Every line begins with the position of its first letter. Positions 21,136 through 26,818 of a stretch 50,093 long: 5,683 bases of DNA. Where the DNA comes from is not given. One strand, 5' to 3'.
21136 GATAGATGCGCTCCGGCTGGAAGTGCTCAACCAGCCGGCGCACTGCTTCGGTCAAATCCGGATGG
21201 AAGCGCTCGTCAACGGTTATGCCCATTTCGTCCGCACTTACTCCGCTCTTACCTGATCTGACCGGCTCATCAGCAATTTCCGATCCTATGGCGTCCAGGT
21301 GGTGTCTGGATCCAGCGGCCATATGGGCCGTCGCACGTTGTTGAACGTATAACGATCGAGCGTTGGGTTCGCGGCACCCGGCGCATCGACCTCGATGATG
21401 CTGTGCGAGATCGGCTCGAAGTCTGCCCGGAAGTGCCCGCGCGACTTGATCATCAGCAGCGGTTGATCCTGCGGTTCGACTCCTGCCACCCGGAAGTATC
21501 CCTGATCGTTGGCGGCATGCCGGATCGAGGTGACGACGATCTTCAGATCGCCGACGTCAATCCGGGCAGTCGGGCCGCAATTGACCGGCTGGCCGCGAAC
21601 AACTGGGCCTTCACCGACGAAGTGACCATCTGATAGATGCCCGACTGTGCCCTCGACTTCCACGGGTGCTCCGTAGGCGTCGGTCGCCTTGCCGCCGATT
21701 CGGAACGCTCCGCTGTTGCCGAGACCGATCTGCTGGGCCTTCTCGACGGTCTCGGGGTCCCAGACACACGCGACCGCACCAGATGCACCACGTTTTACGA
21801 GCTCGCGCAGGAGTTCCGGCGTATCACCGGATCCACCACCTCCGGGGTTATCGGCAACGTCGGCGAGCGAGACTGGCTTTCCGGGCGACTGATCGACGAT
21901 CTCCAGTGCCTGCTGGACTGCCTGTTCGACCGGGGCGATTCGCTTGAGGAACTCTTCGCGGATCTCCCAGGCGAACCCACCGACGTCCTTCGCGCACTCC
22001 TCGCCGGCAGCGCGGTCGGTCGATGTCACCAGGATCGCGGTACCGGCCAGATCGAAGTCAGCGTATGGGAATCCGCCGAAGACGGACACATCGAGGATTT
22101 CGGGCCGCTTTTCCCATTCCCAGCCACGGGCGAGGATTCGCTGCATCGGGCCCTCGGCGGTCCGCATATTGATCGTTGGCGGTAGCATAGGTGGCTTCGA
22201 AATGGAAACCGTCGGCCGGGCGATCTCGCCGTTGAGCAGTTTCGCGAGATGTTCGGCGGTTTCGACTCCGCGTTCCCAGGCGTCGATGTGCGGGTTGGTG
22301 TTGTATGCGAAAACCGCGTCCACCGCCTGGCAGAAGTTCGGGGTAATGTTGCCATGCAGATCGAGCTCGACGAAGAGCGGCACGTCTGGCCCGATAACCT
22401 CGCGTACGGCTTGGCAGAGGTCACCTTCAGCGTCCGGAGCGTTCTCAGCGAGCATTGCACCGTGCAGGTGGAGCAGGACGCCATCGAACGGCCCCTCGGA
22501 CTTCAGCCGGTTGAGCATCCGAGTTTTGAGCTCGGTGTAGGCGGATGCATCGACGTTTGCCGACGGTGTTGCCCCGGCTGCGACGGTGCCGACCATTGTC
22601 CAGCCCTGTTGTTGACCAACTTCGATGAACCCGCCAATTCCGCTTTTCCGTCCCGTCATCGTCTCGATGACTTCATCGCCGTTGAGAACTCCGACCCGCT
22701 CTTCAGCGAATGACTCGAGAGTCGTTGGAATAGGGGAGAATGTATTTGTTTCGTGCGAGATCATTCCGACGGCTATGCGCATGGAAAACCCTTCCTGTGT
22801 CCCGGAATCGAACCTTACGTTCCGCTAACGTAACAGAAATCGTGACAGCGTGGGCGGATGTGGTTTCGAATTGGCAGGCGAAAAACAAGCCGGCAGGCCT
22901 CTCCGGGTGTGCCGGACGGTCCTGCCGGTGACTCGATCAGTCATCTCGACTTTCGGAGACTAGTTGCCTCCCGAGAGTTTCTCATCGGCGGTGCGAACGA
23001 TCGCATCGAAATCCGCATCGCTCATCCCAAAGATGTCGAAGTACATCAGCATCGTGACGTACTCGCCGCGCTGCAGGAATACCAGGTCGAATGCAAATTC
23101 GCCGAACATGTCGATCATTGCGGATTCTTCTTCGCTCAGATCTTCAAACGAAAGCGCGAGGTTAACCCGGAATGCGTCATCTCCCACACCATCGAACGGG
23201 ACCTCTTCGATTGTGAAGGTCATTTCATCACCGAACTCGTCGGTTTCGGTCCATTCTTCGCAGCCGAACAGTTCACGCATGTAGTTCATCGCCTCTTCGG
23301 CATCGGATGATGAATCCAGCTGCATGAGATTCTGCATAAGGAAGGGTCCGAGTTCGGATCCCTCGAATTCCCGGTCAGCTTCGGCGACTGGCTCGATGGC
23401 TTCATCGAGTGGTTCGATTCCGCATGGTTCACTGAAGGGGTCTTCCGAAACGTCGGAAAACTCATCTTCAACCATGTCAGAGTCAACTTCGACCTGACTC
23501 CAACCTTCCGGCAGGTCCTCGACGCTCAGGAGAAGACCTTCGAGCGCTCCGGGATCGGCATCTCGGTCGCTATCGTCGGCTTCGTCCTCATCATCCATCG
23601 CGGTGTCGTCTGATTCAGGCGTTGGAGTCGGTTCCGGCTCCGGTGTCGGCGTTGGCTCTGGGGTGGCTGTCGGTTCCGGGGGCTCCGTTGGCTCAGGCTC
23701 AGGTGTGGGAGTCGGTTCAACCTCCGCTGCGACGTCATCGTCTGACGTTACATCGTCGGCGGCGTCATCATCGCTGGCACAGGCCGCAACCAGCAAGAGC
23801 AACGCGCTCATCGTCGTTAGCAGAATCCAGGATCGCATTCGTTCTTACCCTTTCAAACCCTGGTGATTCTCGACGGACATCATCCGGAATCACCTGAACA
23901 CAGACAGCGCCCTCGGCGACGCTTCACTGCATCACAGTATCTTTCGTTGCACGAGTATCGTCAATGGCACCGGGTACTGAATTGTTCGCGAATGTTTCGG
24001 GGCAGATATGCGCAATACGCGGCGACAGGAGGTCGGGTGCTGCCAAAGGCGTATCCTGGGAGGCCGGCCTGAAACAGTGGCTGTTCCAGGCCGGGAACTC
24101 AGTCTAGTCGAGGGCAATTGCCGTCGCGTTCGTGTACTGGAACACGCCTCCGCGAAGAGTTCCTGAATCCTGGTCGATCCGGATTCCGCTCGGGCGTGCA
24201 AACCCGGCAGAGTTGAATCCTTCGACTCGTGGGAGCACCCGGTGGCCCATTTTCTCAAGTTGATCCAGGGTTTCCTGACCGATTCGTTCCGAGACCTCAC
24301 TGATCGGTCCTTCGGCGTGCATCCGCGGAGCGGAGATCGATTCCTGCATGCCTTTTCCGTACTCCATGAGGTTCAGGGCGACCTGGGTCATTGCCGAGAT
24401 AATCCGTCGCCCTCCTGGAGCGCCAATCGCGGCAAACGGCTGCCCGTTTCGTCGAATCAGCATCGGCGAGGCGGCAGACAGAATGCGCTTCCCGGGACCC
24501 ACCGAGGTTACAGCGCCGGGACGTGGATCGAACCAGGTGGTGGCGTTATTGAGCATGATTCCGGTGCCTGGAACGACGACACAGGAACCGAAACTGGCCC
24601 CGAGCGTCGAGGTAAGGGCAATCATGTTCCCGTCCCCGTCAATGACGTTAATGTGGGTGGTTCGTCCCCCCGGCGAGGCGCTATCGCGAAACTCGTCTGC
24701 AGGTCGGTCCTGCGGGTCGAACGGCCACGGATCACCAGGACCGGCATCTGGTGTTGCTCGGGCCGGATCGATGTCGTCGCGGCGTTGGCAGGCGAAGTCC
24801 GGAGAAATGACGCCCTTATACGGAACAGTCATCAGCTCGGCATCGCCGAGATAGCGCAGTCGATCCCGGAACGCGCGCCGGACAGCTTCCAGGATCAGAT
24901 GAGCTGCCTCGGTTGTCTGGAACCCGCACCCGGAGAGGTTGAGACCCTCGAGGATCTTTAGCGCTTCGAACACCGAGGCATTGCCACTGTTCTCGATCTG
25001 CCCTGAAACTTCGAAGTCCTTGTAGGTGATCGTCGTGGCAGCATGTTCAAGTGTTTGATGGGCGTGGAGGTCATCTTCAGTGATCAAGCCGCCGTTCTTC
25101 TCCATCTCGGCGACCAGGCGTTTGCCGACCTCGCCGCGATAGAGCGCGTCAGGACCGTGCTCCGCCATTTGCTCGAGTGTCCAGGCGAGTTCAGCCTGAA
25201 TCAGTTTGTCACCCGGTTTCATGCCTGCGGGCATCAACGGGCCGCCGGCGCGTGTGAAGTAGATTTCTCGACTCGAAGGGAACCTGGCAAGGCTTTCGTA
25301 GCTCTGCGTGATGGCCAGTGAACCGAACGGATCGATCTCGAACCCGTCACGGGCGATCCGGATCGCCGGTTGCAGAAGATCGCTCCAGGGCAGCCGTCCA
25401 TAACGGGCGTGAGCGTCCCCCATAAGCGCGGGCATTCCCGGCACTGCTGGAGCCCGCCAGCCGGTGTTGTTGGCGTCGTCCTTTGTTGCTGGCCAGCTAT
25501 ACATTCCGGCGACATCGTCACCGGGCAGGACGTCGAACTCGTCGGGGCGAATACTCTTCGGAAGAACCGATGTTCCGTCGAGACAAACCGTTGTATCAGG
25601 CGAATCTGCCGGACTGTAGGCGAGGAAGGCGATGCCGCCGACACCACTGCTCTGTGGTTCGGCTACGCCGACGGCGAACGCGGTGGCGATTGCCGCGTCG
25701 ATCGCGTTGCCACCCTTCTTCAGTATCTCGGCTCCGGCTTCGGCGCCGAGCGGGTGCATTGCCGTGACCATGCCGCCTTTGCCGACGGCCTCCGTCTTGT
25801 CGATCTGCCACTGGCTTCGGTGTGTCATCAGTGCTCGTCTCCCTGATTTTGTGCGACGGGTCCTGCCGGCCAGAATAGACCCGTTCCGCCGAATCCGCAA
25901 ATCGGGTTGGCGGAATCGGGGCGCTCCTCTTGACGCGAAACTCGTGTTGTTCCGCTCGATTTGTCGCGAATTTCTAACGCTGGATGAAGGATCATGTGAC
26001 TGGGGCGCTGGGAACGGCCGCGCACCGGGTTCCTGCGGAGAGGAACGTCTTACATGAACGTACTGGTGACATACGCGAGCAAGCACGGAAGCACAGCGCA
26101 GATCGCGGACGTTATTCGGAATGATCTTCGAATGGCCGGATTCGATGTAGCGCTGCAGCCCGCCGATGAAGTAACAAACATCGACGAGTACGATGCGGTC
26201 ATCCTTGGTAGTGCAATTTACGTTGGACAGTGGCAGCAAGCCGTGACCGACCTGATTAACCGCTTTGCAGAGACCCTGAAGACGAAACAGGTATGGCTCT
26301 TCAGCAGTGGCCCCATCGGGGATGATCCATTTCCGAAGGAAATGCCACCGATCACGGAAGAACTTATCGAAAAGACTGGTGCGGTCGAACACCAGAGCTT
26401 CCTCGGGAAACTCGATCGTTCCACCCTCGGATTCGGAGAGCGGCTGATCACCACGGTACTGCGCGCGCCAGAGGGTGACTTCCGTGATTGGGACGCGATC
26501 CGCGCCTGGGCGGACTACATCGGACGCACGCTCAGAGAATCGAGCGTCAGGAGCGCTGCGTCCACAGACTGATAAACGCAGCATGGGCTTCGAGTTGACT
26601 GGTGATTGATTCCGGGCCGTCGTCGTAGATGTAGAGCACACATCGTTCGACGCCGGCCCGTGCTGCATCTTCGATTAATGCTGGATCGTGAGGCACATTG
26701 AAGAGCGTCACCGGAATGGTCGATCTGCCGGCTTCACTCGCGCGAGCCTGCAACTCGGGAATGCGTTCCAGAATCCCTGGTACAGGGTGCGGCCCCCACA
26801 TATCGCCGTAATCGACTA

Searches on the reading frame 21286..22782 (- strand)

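Call 9: search_protein_families(library=pfam, proteins=[window:21286-22782:-])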
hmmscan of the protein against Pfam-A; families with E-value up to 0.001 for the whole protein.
window:21286-22782:- (498 aa): 2 families
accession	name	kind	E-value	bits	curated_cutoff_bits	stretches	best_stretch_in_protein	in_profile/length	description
PF07364.17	DUF1485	-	8.8e-97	324.3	22.8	1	2-293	1-290/290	Metallopeptidase family M81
PF07171.17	MlrC_C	-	1e-51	176.2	27.2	1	306-481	1-177/178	MlrC C-terminus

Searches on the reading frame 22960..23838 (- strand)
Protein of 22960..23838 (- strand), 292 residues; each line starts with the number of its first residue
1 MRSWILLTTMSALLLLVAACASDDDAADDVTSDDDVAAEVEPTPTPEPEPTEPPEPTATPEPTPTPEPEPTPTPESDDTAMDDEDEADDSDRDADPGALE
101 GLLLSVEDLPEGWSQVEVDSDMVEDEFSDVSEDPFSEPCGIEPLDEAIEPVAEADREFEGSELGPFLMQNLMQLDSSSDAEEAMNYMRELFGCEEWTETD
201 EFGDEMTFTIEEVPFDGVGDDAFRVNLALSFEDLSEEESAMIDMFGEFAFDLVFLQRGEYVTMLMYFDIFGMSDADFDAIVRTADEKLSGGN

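Call 9: search_protein_families(library=pfam, proteins=[window:22960-23838:-])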
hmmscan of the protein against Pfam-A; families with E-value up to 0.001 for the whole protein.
window:22960-23838:- (292 aa): 1 family
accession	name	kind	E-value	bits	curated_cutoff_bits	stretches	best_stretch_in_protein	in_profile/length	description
PF16031.10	TonB_N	-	0.00014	23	33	1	17-75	21-82/138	TonB polyproline region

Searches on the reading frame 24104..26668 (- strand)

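Call 9: search_protein_families(library=pfam, proteins=[window:24104-26668:-])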
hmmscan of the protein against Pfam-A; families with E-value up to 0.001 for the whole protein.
window:24104-26668:- (854 aa): 1 family
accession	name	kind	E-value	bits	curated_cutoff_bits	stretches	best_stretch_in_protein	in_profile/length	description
PF01019.26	G_glu_transpept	-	7e-128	428.1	27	1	314-812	2-481/512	Gamma-glutamyltranspeptidase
